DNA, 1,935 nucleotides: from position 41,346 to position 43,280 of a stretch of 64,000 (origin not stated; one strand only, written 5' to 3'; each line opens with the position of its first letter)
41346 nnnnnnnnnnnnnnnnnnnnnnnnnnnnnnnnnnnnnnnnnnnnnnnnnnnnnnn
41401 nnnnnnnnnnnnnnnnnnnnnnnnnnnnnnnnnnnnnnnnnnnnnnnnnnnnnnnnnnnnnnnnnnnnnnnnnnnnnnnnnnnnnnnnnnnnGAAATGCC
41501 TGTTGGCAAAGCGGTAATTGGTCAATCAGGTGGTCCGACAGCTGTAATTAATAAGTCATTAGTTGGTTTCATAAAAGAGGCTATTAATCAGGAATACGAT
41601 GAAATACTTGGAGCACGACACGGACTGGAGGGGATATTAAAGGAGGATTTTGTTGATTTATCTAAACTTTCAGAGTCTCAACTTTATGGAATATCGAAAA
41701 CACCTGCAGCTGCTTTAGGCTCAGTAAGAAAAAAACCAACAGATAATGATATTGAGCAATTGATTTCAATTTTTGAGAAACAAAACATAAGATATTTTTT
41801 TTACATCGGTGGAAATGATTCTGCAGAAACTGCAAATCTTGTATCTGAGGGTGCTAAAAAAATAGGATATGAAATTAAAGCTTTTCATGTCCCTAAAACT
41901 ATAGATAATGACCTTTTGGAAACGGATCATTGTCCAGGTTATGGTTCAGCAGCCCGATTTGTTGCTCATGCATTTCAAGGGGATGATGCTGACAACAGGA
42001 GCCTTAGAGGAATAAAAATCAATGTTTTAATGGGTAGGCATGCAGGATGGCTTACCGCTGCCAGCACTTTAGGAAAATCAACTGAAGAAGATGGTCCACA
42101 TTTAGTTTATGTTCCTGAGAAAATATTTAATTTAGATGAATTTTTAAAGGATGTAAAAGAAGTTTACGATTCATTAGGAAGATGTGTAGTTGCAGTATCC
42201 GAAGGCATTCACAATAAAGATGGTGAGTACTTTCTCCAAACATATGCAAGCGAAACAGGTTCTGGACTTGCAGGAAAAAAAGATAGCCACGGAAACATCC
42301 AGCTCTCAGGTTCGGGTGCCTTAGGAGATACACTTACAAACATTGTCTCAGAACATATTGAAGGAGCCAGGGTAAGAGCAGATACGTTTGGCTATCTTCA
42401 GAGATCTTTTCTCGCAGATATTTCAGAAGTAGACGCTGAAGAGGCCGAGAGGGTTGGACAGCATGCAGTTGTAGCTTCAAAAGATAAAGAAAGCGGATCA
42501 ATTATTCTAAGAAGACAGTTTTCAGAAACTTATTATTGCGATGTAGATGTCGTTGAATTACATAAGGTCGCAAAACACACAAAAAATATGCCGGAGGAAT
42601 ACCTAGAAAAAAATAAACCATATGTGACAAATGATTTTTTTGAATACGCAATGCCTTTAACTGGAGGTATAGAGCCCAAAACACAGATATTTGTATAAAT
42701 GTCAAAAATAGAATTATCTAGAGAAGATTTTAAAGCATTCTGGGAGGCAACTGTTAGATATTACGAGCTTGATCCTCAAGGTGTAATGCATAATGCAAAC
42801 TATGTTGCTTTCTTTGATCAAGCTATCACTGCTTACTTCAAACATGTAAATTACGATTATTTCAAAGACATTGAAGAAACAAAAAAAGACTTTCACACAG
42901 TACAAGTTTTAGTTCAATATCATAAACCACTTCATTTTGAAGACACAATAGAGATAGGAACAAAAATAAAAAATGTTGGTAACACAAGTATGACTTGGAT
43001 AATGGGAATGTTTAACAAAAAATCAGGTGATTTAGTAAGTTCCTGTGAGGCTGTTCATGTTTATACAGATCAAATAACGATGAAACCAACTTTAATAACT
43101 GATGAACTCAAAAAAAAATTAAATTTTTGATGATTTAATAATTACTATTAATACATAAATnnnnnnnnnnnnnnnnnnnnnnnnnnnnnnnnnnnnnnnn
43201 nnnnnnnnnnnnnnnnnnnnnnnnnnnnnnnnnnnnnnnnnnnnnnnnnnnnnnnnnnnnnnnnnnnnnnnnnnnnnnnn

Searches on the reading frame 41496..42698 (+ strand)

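Call 25: search_protein_families(library=pfam, proteins=[window:41496-42698:+])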
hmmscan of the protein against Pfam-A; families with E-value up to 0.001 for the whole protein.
window:41496-42698:+ (400 aa): 1 family
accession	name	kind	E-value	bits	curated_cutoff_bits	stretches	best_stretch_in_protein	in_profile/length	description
PF00365.25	PFK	-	2.1e-50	172.1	30.9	1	6-325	2-274/277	Phosphofructokinase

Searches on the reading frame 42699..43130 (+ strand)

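Call 59: search_protein_families(library=pfam, proteins=[window:42699-43130:+], max_evalue=0.00001)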
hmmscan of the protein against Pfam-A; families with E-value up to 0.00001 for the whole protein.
window:42699-43130:+ (143 aa): 2 families
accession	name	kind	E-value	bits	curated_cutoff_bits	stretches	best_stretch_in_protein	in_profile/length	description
PF13279.12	4HBT_2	-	1.1e-14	55.4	25.5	1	19-141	1-122/122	Thioesterase-like superfamily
PF03061.28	4HBT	-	9.2e-14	52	20.6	1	27-110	1-76/79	Thioesterase superfamily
